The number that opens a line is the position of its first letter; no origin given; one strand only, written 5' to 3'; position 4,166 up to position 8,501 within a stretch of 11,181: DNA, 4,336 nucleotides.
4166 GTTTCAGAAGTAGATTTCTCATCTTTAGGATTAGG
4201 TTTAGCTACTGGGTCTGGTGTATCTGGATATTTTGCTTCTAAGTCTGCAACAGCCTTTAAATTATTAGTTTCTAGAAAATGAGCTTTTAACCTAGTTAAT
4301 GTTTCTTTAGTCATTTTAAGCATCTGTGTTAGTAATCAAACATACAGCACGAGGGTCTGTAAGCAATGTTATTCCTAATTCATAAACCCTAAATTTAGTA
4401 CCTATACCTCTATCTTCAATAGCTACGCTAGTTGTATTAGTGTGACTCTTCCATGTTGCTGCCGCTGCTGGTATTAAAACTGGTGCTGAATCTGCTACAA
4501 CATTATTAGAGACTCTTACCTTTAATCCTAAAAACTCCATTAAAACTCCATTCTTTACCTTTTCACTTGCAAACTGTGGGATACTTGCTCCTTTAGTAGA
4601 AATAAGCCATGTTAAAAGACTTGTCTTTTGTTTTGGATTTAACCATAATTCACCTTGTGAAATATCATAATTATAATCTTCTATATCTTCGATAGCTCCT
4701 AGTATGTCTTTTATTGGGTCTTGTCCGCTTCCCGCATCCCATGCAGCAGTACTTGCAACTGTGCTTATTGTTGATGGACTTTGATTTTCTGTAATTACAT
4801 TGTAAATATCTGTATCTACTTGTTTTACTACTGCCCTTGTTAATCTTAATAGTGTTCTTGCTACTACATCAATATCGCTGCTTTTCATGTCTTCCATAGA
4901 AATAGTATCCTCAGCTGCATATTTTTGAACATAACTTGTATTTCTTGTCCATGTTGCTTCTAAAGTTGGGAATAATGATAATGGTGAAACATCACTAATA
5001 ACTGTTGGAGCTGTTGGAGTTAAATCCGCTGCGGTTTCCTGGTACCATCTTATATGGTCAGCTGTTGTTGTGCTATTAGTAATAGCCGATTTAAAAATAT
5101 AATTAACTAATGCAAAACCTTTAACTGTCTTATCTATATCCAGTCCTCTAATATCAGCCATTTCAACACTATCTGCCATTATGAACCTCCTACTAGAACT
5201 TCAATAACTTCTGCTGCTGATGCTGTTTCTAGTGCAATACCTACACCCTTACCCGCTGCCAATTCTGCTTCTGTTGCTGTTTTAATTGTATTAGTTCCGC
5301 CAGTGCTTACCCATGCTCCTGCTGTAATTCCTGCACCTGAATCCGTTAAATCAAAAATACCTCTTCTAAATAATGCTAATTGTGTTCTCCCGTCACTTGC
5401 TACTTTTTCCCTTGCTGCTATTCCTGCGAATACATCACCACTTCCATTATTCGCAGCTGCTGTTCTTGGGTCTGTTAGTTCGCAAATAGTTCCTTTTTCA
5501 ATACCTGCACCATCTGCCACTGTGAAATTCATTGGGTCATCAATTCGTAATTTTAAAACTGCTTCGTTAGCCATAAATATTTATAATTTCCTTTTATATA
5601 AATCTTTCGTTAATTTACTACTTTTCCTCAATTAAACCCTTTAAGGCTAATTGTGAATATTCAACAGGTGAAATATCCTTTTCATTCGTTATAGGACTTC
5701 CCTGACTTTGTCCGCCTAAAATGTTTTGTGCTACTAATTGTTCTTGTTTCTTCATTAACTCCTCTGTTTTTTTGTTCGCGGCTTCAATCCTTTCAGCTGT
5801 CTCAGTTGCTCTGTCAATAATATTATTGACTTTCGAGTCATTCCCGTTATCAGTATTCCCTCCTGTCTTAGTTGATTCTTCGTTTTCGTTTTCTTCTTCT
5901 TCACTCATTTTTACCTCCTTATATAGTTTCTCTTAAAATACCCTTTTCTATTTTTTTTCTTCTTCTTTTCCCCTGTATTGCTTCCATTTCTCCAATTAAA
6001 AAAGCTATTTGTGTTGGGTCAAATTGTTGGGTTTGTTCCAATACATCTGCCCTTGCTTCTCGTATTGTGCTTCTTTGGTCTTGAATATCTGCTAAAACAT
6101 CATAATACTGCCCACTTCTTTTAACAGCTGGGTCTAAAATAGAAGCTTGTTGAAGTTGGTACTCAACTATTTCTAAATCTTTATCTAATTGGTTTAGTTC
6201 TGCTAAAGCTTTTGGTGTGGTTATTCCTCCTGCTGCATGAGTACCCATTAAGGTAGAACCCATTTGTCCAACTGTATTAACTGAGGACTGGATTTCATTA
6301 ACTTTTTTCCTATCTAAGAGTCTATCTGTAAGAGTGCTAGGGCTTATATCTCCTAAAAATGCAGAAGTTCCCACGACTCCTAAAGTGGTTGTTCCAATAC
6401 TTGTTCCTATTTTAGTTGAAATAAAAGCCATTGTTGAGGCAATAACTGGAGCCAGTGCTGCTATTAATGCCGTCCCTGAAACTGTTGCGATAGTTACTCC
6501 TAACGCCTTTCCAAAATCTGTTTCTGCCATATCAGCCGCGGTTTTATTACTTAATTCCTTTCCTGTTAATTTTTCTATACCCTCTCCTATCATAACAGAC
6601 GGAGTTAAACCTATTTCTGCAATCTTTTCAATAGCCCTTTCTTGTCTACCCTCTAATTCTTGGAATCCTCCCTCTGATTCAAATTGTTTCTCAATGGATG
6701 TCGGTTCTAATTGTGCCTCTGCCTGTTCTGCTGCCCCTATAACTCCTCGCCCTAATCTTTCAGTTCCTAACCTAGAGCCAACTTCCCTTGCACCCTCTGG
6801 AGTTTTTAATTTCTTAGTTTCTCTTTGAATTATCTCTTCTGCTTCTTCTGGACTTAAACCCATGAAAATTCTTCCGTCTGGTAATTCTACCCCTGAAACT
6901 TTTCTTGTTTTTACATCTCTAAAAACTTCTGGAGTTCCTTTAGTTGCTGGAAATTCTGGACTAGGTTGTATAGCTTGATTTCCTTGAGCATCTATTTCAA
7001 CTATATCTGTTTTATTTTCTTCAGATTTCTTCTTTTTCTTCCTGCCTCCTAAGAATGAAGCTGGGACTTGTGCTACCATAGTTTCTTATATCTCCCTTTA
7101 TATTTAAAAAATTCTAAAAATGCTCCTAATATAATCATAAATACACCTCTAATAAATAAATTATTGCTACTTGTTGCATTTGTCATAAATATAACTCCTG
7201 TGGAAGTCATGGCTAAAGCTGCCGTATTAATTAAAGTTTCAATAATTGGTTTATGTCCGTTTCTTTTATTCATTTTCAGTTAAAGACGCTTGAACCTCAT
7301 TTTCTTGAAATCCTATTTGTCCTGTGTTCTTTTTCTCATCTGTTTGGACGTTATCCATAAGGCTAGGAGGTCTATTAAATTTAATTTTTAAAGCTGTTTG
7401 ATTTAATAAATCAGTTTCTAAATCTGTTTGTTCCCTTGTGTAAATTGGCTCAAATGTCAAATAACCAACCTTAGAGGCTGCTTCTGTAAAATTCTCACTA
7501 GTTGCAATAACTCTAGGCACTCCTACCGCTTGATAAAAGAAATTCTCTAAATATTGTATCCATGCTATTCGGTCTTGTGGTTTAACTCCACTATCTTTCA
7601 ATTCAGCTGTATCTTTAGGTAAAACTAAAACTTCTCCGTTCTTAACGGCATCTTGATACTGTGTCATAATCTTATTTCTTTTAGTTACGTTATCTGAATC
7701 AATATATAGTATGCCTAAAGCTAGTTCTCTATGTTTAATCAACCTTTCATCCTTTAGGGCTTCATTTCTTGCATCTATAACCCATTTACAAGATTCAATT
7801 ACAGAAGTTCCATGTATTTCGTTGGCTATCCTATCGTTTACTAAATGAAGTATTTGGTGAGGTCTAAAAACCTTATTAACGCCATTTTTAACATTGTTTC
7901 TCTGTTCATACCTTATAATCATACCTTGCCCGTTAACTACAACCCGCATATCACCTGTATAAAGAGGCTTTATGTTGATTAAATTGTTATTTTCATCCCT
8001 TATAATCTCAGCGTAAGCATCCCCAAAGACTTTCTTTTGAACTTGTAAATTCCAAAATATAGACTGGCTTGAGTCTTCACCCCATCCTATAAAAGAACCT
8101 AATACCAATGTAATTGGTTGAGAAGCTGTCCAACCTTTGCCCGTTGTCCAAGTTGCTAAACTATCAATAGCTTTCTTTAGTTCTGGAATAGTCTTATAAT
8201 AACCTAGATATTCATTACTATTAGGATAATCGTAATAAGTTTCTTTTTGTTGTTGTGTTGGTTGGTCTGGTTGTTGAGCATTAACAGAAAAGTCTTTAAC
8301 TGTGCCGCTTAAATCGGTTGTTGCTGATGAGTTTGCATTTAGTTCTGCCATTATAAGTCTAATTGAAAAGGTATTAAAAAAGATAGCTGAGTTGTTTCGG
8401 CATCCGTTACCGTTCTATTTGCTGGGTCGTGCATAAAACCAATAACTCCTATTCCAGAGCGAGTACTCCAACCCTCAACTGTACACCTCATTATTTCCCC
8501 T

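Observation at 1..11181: Complete, self-closing 11.1-kb genome of a terminase-packaging head-tail virus, at the extreme small end for this virus type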

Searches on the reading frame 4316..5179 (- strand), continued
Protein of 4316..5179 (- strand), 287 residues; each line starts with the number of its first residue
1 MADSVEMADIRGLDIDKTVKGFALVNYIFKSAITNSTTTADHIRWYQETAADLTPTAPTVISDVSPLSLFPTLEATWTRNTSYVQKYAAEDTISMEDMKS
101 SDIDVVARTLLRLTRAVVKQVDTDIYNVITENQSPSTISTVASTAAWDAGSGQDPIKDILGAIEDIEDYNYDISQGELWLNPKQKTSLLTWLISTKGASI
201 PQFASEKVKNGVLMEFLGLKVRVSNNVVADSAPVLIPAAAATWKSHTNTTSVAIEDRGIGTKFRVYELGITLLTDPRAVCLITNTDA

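Call 98: search_protein_families(library=phrogs, alignment_id=A5, max_evalue=0.0001)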
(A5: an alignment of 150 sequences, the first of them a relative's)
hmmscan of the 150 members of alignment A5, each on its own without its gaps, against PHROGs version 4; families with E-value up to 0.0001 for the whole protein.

A. member 1, L045:9050-9406:+ (118 aa): 0 families

B. families by the number of members that match (of 150 scanned): 48 families (the first 25 are shown)
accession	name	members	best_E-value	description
phrog_8048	-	2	1.3e-07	HNH endonuclease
phrog_119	-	2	2.5e-07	HNH endonuclease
phrog_1271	-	2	4.5e-07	HNH endonuclease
phrog_8446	-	2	7.9e-07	HNH endonuclease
phrog_111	-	1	6.6e-24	DNA methyltransferase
phrog_216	-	1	7.5e-22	integrase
phrog_1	-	1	1.7e-21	integrase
phrog_644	-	1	4.8e-20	-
phrog_363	-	1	9.3e-15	DNA methyltransferase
phrog_11489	-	1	5.2e-13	-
phrog_30390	-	1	5.8e-13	-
phrog_452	-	1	1.8e-12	endonuclease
phrog_1047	-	1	7.3e-10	tail associated lysin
phrog_16692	-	1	1.1e-09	-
phrog_8510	-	1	2.1e-09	virion structural protein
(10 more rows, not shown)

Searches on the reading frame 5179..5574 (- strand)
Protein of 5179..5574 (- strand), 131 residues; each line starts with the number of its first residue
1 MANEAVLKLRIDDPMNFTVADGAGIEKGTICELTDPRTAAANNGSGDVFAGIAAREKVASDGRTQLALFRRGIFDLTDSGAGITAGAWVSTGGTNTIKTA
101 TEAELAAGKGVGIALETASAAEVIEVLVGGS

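Call 5: search_protein_families(library=pfam, max_evalue=0.1, proteins=[window:5179-5574:-])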
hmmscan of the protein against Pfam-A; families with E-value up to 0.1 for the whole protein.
window:5179-5574:- (131 aa): 1 family
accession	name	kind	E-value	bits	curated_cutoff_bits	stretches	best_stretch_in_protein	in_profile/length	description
PF09956.15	Phage_cement_2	-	4.2e-07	30.7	24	1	14-128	6-101/103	Phage cement protein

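Call 6: search_protein_families(library=phrogs, max_evalue=0.1, proteins=[window:5179-5574:-])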
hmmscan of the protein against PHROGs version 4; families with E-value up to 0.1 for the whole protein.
window:5179-5574:- (131 aa): 1 family
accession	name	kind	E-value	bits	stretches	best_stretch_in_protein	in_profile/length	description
phrog_24754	-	tail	0.012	16.5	1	6-121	6-112/202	tail fiber protein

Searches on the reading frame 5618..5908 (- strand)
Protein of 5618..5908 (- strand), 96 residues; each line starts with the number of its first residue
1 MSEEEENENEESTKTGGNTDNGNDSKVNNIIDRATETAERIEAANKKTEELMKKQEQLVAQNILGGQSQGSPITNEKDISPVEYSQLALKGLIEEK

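Call 5: search_protein_families(library=pfam, max_evalue=0.1, proteins=[window:5618-5908:-])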
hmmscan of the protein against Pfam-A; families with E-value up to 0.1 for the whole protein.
window:5618-5908:- (96 aa): 1 family
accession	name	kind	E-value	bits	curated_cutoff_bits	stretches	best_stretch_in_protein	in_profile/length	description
PF23323.1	Spectrin_6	-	0.031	15.1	27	1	32-86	40-93/110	Kalirin-like, spectrin repeats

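Call 6: search_protein_families(library=phrogs, max_evalue=0.1, proteins=[window:5618-5908:-])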
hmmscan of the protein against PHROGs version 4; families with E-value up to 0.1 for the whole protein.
window:5618-5908:- (96 aa): 1 family
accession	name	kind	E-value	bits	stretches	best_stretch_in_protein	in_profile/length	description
phrog_12567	-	unknown function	0.0043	18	1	15-58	13-56/130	-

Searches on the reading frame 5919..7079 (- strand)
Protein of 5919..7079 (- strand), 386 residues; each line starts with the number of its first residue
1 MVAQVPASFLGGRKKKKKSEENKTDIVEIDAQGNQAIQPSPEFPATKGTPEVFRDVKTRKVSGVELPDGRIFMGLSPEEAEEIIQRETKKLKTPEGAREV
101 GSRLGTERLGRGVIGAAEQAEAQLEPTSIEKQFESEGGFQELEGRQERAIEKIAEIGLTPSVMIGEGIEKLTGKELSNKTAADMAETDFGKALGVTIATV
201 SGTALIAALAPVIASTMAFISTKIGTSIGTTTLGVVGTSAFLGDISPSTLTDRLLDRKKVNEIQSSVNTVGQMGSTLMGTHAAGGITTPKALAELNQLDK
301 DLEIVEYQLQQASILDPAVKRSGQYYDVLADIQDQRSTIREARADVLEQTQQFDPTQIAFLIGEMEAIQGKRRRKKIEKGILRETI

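Call 5: search_protein_families(library=pfam, max_evalue=0.1, proteins=[window:5919-7079:-])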
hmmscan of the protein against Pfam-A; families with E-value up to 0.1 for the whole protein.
window:5919-7079:- (386 aa): 0 families

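Call 6: search_protein_families(library=phrogs, max_evalue=0.1, proteins=[window:5919-7079:-])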
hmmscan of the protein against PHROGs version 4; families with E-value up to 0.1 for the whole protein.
window:5919-7079:- (386 aa): 0 families

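Call 42: find_homologous_proteins(query=window:5919-7079:-)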
Query window:5919-7079:- (386 aa): 6 proteins with E <= 0.001 among 8000 candidates.
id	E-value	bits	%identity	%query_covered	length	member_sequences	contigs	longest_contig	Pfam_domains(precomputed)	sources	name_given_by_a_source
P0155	2.6e-237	805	100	100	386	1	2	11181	-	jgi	-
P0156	1.6e-208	710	89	100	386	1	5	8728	-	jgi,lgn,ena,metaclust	metaclust:\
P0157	4.1e-194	663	83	100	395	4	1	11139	-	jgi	-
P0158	1.1e-162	559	87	81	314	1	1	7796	-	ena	-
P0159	1.5e-58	217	41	81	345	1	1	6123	-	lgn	-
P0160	1.7e-4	39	46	23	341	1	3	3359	-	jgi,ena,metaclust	metaclust:\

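Call 66: find_encoding_contigs(protein=P0157, flank=10000, max_places=3)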
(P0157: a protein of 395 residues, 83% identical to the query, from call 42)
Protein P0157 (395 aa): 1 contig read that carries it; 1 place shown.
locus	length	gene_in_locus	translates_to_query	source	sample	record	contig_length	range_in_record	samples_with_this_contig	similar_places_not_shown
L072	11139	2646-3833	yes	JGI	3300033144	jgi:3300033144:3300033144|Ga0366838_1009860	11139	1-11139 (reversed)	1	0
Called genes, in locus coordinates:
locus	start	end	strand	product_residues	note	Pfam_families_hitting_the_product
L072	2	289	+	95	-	?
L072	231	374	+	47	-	-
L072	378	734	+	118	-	-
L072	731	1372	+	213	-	-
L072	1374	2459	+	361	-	PF04860:Phage_portal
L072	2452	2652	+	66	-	-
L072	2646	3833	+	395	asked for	-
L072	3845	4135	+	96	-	-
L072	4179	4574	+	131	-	PF09956:Phage_cement_2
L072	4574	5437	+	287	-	PF25209:Phage_capsid_4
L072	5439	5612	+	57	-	-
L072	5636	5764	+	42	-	-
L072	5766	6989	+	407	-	-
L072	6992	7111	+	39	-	-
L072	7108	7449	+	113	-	-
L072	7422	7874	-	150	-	-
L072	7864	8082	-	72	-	-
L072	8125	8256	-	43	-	-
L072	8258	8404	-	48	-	-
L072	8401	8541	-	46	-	-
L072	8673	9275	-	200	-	PF00145:DNA_methylase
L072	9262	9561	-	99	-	-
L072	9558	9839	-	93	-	-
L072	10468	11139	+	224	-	?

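Call 67: find_encoding_contigs(protein=P0155, flank=10000, max_places=4)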
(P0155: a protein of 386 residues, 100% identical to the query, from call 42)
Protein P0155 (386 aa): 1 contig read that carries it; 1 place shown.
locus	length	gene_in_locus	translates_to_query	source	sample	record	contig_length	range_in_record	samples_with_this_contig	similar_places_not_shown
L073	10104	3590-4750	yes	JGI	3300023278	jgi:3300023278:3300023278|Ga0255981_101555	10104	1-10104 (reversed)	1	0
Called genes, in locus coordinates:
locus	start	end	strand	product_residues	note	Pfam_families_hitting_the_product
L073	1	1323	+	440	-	?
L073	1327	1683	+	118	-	-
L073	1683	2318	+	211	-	-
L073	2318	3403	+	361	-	PF04860:Phage_portal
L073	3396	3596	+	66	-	-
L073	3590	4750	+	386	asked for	-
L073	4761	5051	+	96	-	-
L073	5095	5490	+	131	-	PF09956:Phage_cement_2 (weak)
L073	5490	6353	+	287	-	PF25209:Phage_capsid_4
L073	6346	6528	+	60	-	-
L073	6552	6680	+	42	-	-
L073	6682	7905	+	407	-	-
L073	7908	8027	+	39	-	-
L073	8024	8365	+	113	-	-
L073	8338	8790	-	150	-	-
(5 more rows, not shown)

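Call 88: search_protein_families(library=ncbifam, max_evalue=0.01, proteins=[window:5919-7079:-])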
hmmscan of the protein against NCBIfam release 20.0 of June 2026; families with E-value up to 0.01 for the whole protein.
window:5919-7079:- (386 aa): 0 families

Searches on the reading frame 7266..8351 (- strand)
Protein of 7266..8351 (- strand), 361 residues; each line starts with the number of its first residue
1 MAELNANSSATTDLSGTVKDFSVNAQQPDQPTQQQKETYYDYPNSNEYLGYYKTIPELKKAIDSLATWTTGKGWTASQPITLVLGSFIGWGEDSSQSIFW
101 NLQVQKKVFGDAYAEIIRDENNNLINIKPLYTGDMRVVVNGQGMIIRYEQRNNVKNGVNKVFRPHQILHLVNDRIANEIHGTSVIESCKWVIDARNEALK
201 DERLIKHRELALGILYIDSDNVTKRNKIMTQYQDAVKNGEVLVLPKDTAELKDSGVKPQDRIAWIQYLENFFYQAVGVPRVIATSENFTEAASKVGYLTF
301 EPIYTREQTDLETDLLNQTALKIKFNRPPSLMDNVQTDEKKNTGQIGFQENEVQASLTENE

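Call 5: search_protein_families(library=pfam, max_evalue=0.1, proteins=[window:7266-8351:-])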
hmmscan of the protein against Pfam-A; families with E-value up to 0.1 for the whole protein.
window:7266-8351:- (361 aa): 1 family
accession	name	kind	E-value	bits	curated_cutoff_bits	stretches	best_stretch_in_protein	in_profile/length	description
PF04860.17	Phage_portal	-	1.3e-12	48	39.1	1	95-327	51-287/321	Phage portal protein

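Call 6: search_protein_families(library=phrogs, max_evalue=0.1, proteins=[window:7266-8351:-])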
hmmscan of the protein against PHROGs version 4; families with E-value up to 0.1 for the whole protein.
window:7266-8351:- (361 aa): 5 families
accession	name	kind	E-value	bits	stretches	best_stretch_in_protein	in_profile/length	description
phrog_12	-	head and packaging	1.1e-18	68.6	1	92-326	137-379/646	portal protein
phrog_9232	-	head and packaging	1.4e-10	41.7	1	46-198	60-234/502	portal protein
phrog_2662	-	head and packaging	0.00045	19.9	1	109-198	132-222/717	portal protein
phrog_68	-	head and packaging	0.0014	18.4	1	106-182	103-175/344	portal protein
phrog_37247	-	unknown function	0.037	14.7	1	281-354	89-161/189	-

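Call 80: search_dna_similar(query=window:7266-8351:-, collection=phages, mode=protein, max_evalue=0.001, max_rows=15)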
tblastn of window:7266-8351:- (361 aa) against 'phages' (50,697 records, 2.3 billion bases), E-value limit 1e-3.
No match.

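Call 111: search_solved_structures(query=window:7266-8351:-, max_evalue=1, show_alignments=0)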
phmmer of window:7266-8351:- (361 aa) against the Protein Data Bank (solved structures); distinct sequences matched with E-value up to 1: 2.
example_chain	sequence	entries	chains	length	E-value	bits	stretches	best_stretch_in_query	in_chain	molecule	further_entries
8cez_A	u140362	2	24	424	0.32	13.1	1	103-153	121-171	Portal protein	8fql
4rgi_A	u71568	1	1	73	0.37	12.9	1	245-296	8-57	Uncharacterized protein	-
